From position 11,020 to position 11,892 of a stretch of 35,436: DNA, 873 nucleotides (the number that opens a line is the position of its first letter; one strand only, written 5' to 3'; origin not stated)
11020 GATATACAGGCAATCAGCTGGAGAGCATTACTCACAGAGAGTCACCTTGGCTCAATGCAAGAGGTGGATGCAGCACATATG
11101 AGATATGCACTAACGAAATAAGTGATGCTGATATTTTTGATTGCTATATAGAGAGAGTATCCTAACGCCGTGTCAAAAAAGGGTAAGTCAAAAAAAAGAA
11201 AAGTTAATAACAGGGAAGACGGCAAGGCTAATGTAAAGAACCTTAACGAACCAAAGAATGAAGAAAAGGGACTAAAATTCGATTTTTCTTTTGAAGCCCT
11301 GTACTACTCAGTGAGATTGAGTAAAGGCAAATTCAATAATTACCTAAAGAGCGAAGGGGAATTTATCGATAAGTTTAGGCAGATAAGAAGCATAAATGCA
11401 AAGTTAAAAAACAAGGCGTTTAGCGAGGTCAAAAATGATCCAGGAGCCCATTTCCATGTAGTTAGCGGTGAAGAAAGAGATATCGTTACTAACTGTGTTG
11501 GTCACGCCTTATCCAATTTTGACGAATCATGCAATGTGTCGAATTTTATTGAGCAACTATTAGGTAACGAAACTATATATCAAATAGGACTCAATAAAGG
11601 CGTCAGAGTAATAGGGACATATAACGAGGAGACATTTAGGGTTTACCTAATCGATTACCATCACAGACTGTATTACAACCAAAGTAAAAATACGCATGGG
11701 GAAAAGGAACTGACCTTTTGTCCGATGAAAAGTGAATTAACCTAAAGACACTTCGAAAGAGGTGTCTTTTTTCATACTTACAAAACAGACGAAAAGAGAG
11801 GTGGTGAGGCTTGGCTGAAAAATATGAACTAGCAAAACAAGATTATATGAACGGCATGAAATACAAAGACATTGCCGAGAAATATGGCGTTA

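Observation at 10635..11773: Self-contained moron cassette: Panacea (DUF4065) protein translationally coupled to an unassignable 191-aa partner, a candidate novel PanA-toxin / abortive-infection pair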

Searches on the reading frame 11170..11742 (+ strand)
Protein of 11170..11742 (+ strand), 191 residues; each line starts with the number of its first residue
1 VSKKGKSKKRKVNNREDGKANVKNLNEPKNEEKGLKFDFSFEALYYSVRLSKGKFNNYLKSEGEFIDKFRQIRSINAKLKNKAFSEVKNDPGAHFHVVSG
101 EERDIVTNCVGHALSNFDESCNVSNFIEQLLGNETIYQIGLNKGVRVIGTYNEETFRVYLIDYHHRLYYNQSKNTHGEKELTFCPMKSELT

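Call 3: search_protein_families(library=pfam, proteins=[window:11170-11742:+], max_evalue=1)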
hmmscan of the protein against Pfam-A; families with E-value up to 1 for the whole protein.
window:11170-11742:+ (191 aa): 1 family
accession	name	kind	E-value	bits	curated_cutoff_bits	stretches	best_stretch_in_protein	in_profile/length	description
PF01014.23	Uricase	-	0.11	13.3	25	1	63-103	91-134/140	Uricase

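Call 4: search_protein_families(library=padloc, proteins=[window:11170-11742:+], max_evalue=1)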
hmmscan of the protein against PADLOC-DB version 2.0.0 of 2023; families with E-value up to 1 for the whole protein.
window:11170-11742:+ (191 aa): 0 families

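Call 5: search_protein_families(library=phrogs, proteins=[window:11170-11742:+], max_evalue=0.1)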
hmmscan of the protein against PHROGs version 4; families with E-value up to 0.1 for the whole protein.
window:11170-11742:+ (191 aa): 3 families
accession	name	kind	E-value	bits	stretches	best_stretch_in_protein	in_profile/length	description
phrog_38762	-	unknown function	0.00058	20.9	1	9-169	14-159/162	-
phrog_24206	-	unknown function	0.017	16.3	0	10-180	6-164/173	-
phrog_9497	-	unknown function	0.032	15.6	1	15-71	18-74/87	-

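Call 6: find_homologous_proteins(query=window:11170-11742:+, max_evalue=0.001)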
Query window:11170-11742:+ (191 aa): 8 proteins with E <= 0.001 among 31 candidates.
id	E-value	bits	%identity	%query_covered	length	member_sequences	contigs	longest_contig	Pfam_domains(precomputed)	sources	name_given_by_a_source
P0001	3.2e-116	404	95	100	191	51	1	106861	-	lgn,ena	-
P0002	1.4e-100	353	84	94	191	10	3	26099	-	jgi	jgi:hypothetical protein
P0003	1.8e-96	339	83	100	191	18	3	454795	-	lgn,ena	-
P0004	2.1e-88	313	75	94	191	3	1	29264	-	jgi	jgi:hypothetical protein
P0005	7.0e-81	288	71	94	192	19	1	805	-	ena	-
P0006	2.7e-72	260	65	98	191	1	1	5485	-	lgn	-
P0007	1.9e-60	222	59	99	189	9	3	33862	-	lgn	-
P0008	5.0e-40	155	100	40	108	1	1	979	-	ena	-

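Call 7: search_solved_structures(query=window:11170-11742:+, max_evalue=10)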
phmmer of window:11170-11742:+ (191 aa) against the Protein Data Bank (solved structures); distinct sequences matched with E-value up to 10: 4.
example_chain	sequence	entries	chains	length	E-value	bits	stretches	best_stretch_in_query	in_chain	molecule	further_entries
6lea_C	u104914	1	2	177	0.29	14.2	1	38-151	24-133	Uncharacterized protein HP_1076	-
3k1i_C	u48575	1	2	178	0.3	14.2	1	38-151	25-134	Putative uncharacterized protein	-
2afr_A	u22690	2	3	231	0.42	13.7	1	68-126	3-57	cobalamin biosynthesis precorrin isomerase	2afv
3k1h_A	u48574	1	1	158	0.96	12.5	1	53-153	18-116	Putative uncharacterized protein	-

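Call 8: search_protein_families(library=ncbifam, proteins=[window:11170-11742:+], max_evalue=1)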
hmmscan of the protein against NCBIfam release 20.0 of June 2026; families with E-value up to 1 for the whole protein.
window:11170-11742:+ (191 aa): 3 families
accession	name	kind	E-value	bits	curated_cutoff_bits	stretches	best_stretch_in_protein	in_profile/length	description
NF046006.1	MAG6450_fam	subfamily_domain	0.013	16.1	40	1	132-167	65-101/103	MAG6450 family protein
NF046083.1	exosort_XrtY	exception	0.049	13.5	160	1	40-117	20-97/168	exosortase Y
NF033541.0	transpos_ISH3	equivalog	0.45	9.6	225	0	3-75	178-251/298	ISH3 family transposase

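Call 10: find_encoding_contigs(protein=P0007, flank=6000, max_places=4)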
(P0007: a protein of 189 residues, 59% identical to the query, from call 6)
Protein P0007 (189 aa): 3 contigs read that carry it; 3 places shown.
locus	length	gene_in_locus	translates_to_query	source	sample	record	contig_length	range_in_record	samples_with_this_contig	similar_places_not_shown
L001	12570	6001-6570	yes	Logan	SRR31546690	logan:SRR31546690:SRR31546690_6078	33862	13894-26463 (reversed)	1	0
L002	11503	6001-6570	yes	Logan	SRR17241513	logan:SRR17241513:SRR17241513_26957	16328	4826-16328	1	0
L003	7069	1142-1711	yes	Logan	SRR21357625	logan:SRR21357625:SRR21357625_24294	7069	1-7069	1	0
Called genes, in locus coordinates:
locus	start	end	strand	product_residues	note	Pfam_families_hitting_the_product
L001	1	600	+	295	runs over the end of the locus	PF03837:RecT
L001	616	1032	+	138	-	PF00436:SSB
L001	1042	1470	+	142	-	PF05866:RusA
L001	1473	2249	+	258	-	-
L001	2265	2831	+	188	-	PF05063:MT-A70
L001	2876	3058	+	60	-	-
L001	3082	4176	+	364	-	PF00145:DNA_methylase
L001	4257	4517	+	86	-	-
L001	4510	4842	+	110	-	-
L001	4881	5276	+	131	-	PF04545:Sigma70_r4 (weak)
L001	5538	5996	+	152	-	PF13274:SocA_Panacea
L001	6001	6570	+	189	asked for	-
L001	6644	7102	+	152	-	-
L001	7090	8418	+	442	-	PF03237:Terminase_6N, PF04466:Terminase_3 (weak)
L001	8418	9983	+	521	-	-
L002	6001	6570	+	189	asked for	-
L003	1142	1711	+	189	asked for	-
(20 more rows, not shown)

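Call 11: find_encoding_contigs(protein=P0003, flank=6000, max_places=4)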
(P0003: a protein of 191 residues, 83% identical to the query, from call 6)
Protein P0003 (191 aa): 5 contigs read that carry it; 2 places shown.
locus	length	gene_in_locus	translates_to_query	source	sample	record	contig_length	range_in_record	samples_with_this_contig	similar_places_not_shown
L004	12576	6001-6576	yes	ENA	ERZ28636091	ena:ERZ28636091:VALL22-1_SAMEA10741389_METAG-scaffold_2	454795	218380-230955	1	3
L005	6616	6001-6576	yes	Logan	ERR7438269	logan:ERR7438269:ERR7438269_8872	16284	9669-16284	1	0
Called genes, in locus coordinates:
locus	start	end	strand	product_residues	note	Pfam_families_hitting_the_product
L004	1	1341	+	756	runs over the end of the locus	PF08707:PriCT_2, PF13481:AAA_25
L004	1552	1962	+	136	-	PF05866:RusA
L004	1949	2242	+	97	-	-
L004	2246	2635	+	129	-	PF13560:HTH_31, PF01381:HTH_3, PF13443:HTH_26 (weak)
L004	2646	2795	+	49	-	-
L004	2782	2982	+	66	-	-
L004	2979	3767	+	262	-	PF02086:MethyltransfD12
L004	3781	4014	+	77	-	-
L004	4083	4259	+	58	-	-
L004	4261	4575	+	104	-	PF14359:DUF4406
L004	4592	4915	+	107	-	-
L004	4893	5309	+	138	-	-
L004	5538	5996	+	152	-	PF13274:SocA_Panacea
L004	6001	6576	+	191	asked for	-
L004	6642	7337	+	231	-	PF01527:HTH_Tnp_1 (faint), PF06056:Terminase_5 (weak), PF10668:Phage_terminase (weak), PF13384:HTH_23, PF13518:HTH_28 (weak), PF08281:Sigma70_r4_2 (weak)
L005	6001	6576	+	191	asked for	-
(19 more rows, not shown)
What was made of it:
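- three phage backbones with different replication and terS modules (calls 10, 11)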

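Call 24: predict_structure(alignment_id=A1)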
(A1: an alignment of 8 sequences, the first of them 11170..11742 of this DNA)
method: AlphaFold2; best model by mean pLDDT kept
length: 191 residues; sequences in the alignment: 8
mean_pLDDT: 54.8   pTM: 0.53
mean pLDDT of the five models: 54.8, 52.6, 52.0, 51.8, 48.9
residues with pLDDT >= 90: 0; 70-90: 42; 50-70: 68; < 50: 81
segments of 3 or more residues with pLDDT < 50: 1-29, 48-61, 117-129, 168-174, 177-191
pLDDT, mean of each block of 10 residues (from residue 1): 33 29 39 63 49 41 58 69 77 75 68 50 45 73 71 74 54 44 32 28
secondary structure, 60 per line:
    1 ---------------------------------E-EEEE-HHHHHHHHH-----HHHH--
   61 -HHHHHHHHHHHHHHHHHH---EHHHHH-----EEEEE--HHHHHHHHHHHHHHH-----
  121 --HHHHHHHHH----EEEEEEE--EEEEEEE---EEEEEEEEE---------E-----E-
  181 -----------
elements in order: E36-39 H41-49 H55-58 H62-79 H84-88 E94-98 H101-115 H123-131 E136-142 E145-151 E155-163
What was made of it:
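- Tried and rejected: An 8-sequence alignment gave pLDDT 54.8, too weak to trust (call 24).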

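Call 28: search_protein_representatives(alignment_id=A1)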
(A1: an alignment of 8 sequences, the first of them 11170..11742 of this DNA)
Query: 8 sequences, 191 profile positions. Proteins with E-value up to 0.001 (for the whole library): 131; up to 1e-10: 60; up to 1e-30: 11. The best 131 are listed.
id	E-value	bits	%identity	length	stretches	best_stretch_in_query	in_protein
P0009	6.1e-63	228.4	-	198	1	9-189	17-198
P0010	1.5e-54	201.0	-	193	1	6-188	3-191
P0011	9.8e-52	191.8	-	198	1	6-187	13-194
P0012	7.7e-48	179.1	-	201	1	8-188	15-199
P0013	8.3e-44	166.0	-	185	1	10-188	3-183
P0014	1.4e-38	148.9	-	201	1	7-189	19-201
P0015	2.8e-38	147.9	-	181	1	6-186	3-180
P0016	9.9e-36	139.6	-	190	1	9-190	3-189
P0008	1.2e-35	139.4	-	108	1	1-84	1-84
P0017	5.4e-34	134.0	-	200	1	9-189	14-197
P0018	1.3e-33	132.7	-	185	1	8-189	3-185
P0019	2.5e-29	118.7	-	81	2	151-191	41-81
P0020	1.1e-27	113.4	-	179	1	33-188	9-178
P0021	1.9e-27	112.6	-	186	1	9-190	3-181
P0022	1.1e-25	106.9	-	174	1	7-188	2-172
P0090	3.7e-08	49.7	-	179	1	47-186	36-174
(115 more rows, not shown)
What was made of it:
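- There are 131 clusters at E<=1e-3, of which 60 are at E<=1e-10 (call 28).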

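Call 29: fold_search(model_id=the predicted structure, library=pdb)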
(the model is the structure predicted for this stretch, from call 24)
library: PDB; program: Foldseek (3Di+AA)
matches with E <= 10: 204; with E <= 0.001: 0
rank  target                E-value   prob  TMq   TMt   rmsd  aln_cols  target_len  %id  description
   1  9lew_B                5.0e-02  0.93  0.29  0.52   6.7       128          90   12  The crystal structure of DinJ-YafQ complex from Vibrio cholerae (released 2025-07-30)
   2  7v6w_F                7.7e-02  0.85  0.30  0.54   5.6       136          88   13  Crystal structure of heterohexameric Sa2YoeB-Sa2YefM complex bound to 26bp-DNA (released 2021-12-15)
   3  7v6w_E                9.8e-02  0.80  0.30  0.52   5.2       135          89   12  Crystal structure of heterohexameric Sa2YoeB-Sa2YefM complex bound to 26bp-DNA (released 2021-12-15)
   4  2a6r_C                1.0e-01  0.66  0.25  0.43   6.1       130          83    7  Crystal structure of YoeB under PEG condition (released 2005-08-23)
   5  7v5y_E                1.8e-01  0.57  0.28  0.49   5.8       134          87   13  Crystal structure of hexameric complex of Sa2YoeB-Sa2YefM toxin-antitoxin from Staphylococcus aureus (released 2021-12-15)
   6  4mmg_A                1.9e-01  0.63  0.28  0.48   5.7       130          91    8  crystal structure of YafQ mutant H87Q from E.coli (released 2014-06-25)
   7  6l8e_E                2.5e-01  0.51  0.25  0.46   6.2       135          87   10  Crystal structure of heterohexameric YoeB-YefM complex bound to 26bp-DNA (released 2020-09-02)
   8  4lsy_A                3.0e-01  0.63  0.28  0.51   5.7       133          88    9  Crystal structure of copper-bound L66S mutant toxin from Helicobacter pylori (released 2014-02-05)
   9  5ixl_D                3.0e-01  0.60  0.30  0.51   6.8       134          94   12  Structure of P. vulgaris HigB toxin Y91A variant (released 2016-07-20)
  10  4mmg_B                3.0e-01  0.54  0.28  0.48   5.5       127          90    8  crystal structure of YafQ mutant H87Q from E.coli (released 2014-06-25)
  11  7xbj_B                3.0e-01  0.23  0.15  0.11  10.9        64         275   14  Txp40, an insecticidal toxin protein from Xenorhabdus nematophila (released 2023-03-29)
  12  1wmi_A                3.2e-01  0.38  0.26  0.47   7.3       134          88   10  Crystal structure of archaeal RelE-RelB complex from Pyrococcus horikoshii OT3 (released 2005-03-15)
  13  4mmj                  3.4e-01  0.54  0.28  0.49   5.3       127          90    7  crystal structure of YafQ from E.coli strain BL21(DE3) (released 2014-06-25)
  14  4w4g_QY               3.6e-01  0.51  0.29  0.49   6.9       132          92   11  Postcleavage state of 70S bound to HigB toxin and AAA (lysine) codon (released 2015-10-21)
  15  3oei_C                3.9e-01  0.47  0.28  0.52   6.4       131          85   10  Crystal structure of Mycobacterium tuberculosis RelJK (Rv3357-Rv3358-RelBE3) (released 2011-03-16)
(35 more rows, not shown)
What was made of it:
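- On RelE/ParE superfamily toxin: For the low-confidence model, nearly all of the top 10 hits were RelE-type, with E>=0.05 (call 29).
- The first AF2 model gave RelE, YafQ, YoeB and HigB chains as nearly all of its top 10 PDB hits (probability up to 0.93, target-normalised TM 0.43-0.54, call 29).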

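Call 31: search_solved_structures(query=A2, max_evalue=10, show_alignments=3)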
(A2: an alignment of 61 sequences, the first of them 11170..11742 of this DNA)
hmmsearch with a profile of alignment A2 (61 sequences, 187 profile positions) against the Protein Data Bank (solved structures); distinct sequences matched with E-value up to 10: 4.
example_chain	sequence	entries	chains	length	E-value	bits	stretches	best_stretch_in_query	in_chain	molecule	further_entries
1ez3_A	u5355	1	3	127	0.12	15.3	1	59-131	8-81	SYNTAXIN-1A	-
1br0_A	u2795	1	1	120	0.13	15.3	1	59-131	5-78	PROTEIN (SYNTAXIN 1-A)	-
3o0y_A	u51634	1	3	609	0.57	13.1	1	49-149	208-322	lipoprotein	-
8eov_A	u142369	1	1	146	0.63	13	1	100-137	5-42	C2HR1_4r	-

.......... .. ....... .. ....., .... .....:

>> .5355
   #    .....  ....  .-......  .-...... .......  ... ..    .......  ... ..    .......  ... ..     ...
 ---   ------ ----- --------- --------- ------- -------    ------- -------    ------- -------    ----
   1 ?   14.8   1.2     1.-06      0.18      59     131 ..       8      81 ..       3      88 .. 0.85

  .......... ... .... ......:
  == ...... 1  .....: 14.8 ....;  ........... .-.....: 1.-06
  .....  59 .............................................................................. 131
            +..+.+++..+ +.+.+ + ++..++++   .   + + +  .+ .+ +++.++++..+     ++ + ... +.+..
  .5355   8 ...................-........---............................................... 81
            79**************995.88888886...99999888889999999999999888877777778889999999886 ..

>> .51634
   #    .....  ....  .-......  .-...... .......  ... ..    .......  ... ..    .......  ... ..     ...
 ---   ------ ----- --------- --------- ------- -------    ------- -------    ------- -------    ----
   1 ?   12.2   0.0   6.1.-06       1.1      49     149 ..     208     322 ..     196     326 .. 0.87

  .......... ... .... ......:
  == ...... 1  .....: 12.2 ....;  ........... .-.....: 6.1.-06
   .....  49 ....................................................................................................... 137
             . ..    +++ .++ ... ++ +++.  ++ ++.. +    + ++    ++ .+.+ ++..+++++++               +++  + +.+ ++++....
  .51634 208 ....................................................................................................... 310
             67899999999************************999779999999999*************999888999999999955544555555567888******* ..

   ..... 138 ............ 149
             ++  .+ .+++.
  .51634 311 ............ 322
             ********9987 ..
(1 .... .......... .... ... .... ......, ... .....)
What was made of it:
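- A PDB profile search found nothing relevant (call 31).
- Tried and rejected: Neither the single protein nor the 61-sequence profile found anything relevant (calls 7, 31).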

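Call 32: search_protein_families(library=pfam, alignment_id=A2, max_evalue=0.1)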
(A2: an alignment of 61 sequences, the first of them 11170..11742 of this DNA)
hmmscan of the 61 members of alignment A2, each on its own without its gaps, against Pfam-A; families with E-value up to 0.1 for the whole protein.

A. member 1, window:11170-11742:+ (191 aa): 0 families

B. families by the number of members that match (of 61 scanned): 42 families (the first 25 are shown)
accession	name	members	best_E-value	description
PF24235.1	RHG29_45_N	2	0.059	Rho GTPase-activating protein 29/45 N-terminal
PF03283.19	PAE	1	0.00071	Pectinacetylesterase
PF02735.22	Ku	1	0.00071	Ku70/Ku80 beta-barrel domain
PF01253.27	SUI1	1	0.0048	Translation initiation factor SUI1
PF14881.12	Tubulin_3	1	0.0049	Tubulin domain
PF11553.14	DUF3231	1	0.0074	Protein of unknown function (DUF3231)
PF18777.7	CRM1_repeat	1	0.0084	Chromosome region maintenance or exportin repeat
PF15934.10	Yuri_gagarin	1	0.0092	Yuri gagarin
PF04542.20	Sigma70_r2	1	0.01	Sigma-70 region 2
PF09921.14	DUF2153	1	0.012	Uncharacterized protein conserved in archaea (DUF2153)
PF12659.13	Stn1_C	1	0.013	Telomere capping C-terminal wHTH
PF18516.7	RuvC_1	1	0.017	RuvC nuclease domain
PF21198.3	ASH2L-like_WH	1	0.021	Set1/Ash2 histone methyltransferase complex subunit ASH2-like, WH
PF16843.10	Get5_bdg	1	0.023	Binding domain to Get4 on Get5, Golgi to ER traffic protein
PF21924.1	XRCC4_CC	1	0.023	XRCC4 coiled-coil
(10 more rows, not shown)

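Call 33: find_homologous_proteins(query=A2, max_evalue=0.001)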
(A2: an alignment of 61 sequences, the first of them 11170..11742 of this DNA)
Query A2 (61 sequences) (191 aa, profile of the alignment): 44 proteins with E <= 0.001 among 2314 candidates.
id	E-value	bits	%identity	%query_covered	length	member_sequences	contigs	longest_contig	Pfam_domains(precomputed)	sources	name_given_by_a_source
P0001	7.2e-62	226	95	100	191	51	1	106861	-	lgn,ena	-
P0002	2.5e-61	225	84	94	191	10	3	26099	-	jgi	jgi:hypothetical protein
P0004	3.7e-59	218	75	94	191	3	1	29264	-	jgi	jgi:hypothetical protein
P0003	1.8e-58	215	83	100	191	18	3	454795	-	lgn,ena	-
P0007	4.1e-56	208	59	99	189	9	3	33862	-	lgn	-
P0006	1.9e-55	206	65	98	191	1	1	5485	-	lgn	-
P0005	2.7e-54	202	71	94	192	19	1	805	-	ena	-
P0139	7.2e-53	197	41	98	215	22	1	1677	-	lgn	-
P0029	6.1e-52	194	32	81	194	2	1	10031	-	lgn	-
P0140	1.5e-51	193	40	95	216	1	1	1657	-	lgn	-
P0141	7.1e-49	184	30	83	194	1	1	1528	-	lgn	-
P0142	5.0e-47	178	31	97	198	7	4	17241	-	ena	-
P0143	1.4e-45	173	26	96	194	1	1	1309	-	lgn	-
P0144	1.6e-45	173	29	98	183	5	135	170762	-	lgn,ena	-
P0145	8.9e-45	171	29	94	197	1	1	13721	-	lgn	-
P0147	1.3e-43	167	25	96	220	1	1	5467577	-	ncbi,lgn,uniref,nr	ncbi:hypothetical protein G9F72_019335 [Clostridium estertheticum]|uniref:hypothetical protein n=1 T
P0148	1.5e-43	167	27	85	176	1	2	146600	-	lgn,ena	-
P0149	3.5e-42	162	28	87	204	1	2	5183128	-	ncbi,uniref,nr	ncbi:hypothetical protein [Clostridium estertheticum]|uniref:Uncharacterized protein n=1 Tax=Clostri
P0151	1.4e-40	157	28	98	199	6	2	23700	-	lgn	-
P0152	5.6e-40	155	34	61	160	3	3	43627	-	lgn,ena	-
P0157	8.3e-35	138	24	79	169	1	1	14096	-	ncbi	-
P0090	7.5e-32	129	30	72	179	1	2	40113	-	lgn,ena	-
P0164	1.1e-26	112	29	94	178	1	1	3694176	-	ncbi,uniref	ncbi:hypothetical protein AB4Y30_11390 [Ornithinibacillus sp. 4-3]|uniref:Uncharacterized protein n=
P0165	1.6e-26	111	27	80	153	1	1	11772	-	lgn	-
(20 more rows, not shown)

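Call 34: find_encoding_contigs(protein=P0147, flank=4000, max_places=2)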
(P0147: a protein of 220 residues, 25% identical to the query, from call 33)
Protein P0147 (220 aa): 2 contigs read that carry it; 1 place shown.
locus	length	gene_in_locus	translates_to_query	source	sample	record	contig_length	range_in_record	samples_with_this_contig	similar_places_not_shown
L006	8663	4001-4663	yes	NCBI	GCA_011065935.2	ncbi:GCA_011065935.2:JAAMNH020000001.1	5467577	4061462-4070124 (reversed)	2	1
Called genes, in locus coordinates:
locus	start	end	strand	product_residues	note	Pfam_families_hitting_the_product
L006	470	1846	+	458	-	PF25164:CoiA_N, PF01396:Zn_ribbon_Top1 (faint), PF06054:CoiA_nuc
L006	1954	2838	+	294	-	PF22945:LEM-3_GIY-YIG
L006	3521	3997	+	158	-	PF13274:SocA_Panacea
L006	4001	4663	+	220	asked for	-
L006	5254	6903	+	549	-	-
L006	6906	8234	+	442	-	-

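Call 35: find_encoding_contigs(protein=P0164, flank=4000, max_places=2)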
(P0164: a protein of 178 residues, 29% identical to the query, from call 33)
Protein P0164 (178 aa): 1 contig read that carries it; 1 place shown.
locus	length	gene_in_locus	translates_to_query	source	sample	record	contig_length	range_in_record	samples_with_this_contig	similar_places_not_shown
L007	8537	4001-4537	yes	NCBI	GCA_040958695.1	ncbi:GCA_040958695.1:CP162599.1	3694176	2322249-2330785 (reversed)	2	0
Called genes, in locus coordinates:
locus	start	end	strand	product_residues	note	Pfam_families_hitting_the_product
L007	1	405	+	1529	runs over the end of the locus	PF06605:Prophage_tail, PF07902:Gp58 (faint)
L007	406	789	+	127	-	-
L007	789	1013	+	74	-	-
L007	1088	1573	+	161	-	PF10386:DUF2441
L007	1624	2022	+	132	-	PF05105:Phage_holin_4_1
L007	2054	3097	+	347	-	PF01510:Amidase_2, PF08230:CW_7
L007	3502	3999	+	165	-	PF13274:SocA_Panacea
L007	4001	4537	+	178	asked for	-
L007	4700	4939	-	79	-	-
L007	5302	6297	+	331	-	PF00356:LacI, PF00532:Peripla_BP_1, PF13407:Peripla_BP_4, PF13377:Peripla_BP_3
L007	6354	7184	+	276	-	PF01618:MotA_ExbB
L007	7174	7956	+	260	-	PF13677:MotB_plug, PF00691:OmpA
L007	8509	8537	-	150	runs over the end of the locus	-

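Call 36: find_encoding_contigs(protein=P0144, flank=4000, max_places=3)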
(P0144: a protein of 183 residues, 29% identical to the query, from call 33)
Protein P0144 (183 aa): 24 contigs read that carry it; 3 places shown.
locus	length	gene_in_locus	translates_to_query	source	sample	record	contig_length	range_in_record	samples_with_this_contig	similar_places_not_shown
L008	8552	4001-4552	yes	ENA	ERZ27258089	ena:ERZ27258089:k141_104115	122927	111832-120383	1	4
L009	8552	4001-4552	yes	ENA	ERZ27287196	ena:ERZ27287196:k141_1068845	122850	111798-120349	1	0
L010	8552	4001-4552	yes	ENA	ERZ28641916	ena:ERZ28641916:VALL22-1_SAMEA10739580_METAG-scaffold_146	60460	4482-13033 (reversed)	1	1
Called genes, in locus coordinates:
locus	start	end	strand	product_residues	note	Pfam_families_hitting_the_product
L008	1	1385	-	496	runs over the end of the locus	-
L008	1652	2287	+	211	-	PF01725:Ham1p_like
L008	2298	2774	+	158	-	PF00149:Metallophos, PF12850:Metallophos_2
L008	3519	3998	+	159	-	PF13274:SocA_Panacea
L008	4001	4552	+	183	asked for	-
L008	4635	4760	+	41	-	-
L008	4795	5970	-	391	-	PF14659:Phage_int_SAM_3, PF00589:Phage_integrase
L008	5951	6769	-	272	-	PF01381:HTH_3, PF12844:HTH_19, PF13443:HTH_26 (weak)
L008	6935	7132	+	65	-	PF12844:HTH_19 (weak), PF13443:HTH_26, PF01381:HTH_3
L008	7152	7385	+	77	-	-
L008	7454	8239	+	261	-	-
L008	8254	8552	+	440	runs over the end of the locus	PF00772:DnaB, PF03796:DnaB_C, PF06745:ATPase (weak)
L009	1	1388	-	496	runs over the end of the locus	-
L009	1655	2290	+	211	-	PF01725:Ham1p_like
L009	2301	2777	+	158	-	PF00149:Metallophos, PF12850:Metallophos_2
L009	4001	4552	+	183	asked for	-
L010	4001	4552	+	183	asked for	-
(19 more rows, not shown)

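Call 37: find_encoding_contigs(protein=P0148, flank=4000, max_places=2)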
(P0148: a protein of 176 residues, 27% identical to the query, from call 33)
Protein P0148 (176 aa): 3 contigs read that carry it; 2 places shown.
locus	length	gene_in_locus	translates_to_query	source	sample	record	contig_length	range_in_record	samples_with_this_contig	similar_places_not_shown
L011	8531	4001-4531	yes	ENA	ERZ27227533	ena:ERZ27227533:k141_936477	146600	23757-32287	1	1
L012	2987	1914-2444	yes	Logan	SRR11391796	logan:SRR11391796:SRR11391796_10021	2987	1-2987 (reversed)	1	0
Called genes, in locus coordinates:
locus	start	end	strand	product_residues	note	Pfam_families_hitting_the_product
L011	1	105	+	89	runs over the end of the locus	-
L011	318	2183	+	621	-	PF00239:Resolvase, PF07508:Recombinase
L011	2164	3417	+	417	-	PF01076:Mob_Pre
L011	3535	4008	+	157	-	PF13274:SocA_Panacea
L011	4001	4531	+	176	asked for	-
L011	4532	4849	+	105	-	-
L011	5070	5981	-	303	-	-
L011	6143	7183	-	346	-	-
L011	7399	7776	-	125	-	-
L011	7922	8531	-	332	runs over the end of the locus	-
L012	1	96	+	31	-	?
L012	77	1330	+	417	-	PF01076:Mob_Pre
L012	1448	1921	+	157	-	PF13274:SocA_Panacea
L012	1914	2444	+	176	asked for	-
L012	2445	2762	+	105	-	-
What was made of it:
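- a Mob_Pre/resolvase element (call 37)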

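Call 40: find_encoding_contigs(protein=P0152, flank=4000, max_places=3)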
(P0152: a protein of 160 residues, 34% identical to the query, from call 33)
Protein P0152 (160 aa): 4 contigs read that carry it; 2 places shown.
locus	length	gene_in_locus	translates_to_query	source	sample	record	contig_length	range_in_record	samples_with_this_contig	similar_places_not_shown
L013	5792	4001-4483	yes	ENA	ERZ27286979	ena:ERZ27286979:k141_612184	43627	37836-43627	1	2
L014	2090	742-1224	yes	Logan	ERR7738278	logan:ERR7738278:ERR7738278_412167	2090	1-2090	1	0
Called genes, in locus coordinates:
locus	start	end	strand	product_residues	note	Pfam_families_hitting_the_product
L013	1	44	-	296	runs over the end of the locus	PF00149:Metallophos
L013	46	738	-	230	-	PF02517:Rce1-like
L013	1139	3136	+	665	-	PF17191:RecG_wedge, PF04851:ResIII, PF00270:DEAD, PF22590:Cas3-like_C_2 (faint), PF00271:Helicase_C, PF19833:RecG_dom3_C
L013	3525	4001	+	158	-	PF13274:SocA_Panacea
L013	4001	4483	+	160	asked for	-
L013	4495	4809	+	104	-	-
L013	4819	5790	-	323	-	?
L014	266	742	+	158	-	PF13274:SocA_Panacea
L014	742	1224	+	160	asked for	-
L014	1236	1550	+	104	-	-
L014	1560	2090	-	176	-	?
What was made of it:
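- a site next to recG (call 40)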
